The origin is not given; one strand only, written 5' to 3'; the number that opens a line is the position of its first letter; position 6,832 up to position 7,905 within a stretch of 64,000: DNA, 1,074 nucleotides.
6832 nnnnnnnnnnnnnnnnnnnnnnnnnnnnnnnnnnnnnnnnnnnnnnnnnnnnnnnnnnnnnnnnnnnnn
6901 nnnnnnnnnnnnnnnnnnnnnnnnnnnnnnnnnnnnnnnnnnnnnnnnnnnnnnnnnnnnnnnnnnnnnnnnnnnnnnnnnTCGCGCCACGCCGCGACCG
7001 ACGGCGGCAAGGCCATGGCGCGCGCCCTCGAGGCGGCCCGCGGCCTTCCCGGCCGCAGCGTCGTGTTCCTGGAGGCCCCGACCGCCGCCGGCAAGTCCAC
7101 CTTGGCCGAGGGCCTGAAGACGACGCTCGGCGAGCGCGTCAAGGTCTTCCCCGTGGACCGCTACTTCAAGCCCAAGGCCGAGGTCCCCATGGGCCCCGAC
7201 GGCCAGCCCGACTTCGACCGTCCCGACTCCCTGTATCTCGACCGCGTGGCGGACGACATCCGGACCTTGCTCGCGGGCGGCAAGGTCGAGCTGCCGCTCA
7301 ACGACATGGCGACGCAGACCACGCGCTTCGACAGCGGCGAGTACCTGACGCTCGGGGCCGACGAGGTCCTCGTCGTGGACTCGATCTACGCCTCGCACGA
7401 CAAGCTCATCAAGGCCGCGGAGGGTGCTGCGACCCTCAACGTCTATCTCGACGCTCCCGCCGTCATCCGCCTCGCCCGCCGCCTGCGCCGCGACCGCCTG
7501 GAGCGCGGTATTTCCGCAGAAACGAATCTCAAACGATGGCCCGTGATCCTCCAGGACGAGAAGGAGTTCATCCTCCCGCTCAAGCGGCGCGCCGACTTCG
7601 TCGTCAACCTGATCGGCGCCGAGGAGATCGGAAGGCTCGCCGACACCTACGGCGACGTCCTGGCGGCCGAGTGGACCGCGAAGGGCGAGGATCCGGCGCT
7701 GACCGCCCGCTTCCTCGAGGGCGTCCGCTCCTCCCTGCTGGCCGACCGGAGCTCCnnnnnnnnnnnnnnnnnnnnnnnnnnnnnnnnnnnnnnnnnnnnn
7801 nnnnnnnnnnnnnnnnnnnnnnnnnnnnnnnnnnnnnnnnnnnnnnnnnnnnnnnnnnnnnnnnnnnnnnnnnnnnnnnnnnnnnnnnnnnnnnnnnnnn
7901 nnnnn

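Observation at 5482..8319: Single 945-aa fusion: PQ-loop membrane domain + uridine-kinase-like domain + adenylate kinase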

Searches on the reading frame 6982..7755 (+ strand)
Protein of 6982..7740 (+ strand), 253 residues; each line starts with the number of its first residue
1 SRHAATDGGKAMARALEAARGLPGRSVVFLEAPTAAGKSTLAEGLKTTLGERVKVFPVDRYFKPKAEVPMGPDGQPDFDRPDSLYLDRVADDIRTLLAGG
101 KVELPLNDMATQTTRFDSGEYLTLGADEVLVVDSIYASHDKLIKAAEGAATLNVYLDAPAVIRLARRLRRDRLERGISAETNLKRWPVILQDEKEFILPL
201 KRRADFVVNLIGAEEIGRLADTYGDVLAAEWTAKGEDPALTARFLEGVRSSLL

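Call 17: search_solved_structures(query=window:6982-7740:+, max_evalue=0.01, show_alignments=3)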
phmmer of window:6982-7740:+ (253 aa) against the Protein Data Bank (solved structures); distinct sequences matched with E-value up to 0.01: 18.
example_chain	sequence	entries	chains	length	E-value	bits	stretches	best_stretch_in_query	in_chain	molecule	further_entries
3w8r_A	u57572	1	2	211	1.2e-20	77.4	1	26-212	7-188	Uridine kinase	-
3asy_A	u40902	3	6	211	1.6e-20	77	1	26-212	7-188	Uridine kinase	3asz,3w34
9sgf_A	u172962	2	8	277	2.3e-10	43.7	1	13-208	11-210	Uridine-cytidine kinase 1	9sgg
2jeo_A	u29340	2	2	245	5.9e-10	42.4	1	30-208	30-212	URIDINE-CYTIDINE KINASE 1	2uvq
9qkn_A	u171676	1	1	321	1.3e-09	41.3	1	30-216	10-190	Uridine kinase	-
6pwz_A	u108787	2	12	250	5.6e-09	39.2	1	53-209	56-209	Uridine-cytidine kinase 2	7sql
1udw_A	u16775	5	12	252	5.7e-09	39.2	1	53-209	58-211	Uridine-cytidine kinase 2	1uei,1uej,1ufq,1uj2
6n53_A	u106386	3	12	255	5.8e-09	39.2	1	53-209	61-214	Uridine-cytidine kinase 2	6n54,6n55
1xrj_A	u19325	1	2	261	6.3e-09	39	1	53-209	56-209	Uridine-cytidine kinase 2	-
9y3v_K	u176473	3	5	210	8.6e-09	38.6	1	31-210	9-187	Uridine kinase P10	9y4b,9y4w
9qko_B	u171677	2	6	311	3.1e-08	36.8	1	31-210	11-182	cyanobacteria specific phoshoribulokinase from Hyella disjuncta PCC 6712 | cyanobacteria specific phosphoribulokinase from Chroococcidiopsis PCC 6712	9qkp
6gve_J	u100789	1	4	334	6.6e-05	25.9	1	31-214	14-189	Phosphoribulokinase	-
6kev_A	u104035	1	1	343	8.4e-05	25.5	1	34-216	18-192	Phosphoribulokinase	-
6hzk_A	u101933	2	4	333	8.6e-05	25.5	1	34-216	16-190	Phosphoribulokinase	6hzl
6h7g_A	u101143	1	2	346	0.00042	23.3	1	81-214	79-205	Phosphoribulokinase, chloroplastic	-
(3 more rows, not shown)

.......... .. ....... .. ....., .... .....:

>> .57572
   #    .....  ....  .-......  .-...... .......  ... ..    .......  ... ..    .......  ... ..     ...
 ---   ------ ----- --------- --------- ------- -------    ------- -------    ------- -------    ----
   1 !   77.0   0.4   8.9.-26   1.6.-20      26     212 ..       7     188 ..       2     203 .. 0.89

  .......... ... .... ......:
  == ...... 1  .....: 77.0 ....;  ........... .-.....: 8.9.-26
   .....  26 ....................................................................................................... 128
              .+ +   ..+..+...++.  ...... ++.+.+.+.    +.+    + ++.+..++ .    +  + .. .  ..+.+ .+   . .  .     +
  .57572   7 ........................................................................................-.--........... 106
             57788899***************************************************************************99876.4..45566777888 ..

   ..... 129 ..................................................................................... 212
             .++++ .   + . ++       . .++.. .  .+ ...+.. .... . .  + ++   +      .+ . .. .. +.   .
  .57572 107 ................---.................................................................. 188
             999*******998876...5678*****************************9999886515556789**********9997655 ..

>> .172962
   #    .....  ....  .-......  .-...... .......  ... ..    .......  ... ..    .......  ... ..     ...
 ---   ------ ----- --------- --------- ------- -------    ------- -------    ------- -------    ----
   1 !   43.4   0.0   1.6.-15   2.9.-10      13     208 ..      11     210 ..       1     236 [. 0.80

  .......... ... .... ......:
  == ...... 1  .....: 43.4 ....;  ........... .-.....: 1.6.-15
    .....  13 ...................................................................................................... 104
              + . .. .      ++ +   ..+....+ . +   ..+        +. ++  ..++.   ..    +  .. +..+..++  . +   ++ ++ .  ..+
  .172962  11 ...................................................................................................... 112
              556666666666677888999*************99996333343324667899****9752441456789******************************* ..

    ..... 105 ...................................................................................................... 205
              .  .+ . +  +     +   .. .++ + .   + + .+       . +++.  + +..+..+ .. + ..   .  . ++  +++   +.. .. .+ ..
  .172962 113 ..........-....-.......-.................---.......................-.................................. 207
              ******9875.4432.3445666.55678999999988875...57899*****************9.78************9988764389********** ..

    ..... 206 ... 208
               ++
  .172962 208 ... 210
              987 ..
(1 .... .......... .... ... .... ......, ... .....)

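Call 73: find_homologous_proteins(query=window:7042-7755:+, max_evalue=1e-10)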
Query window:7042-7755:+ (238 aa): 12 proteins with E <= 1e-10 among 6815 candidates.
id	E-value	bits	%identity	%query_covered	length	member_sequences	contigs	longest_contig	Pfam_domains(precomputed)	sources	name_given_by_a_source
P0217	1.3e-103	364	88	81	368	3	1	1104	PF00406.30,PF00485.25,PF13671.13,PF13207.13,PF13238.13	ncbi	ncbi:MAG: nucleoside monophosphate kinase, partial [Elusimicrobiota bacterium]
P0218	1.3e-98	347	74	87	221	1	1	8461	PF00485.25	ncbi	ncbi:MAG: hypothetical protein AAB262_01115, partial [Elusimicrobiota bacterium]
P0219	4.3e-83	296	62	100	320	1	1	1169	PF00485.25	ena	-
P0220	5.0e-80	286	58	98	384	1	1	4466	PF00485.25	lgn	-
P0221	1.3e-79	285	57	100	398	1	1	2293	PF00485.25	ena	-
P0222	1.1e-76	276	60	99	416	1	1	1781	PF00485.25,PF13238.13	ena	-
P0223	1.3e-61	226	54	87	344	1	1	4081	PF00485.25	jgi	jgi:uridine kinase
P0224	3.0e-59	219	50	87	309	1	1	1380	PF00485.25,PF13238.13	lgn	-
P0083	7.5e-59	217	52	98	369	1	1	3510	PF00485.25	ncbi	ncbi:hypothetical protein EPO15_02820, partial [bacterium]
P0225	8.6e-46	174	53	72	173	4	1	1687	PF00485.25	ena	-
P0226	5.9e-27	113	52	56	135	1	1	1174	PF00485.25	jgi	jgi:uridine kinase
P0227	2.5e-16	78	33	78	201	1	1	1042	PF00485.25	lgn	-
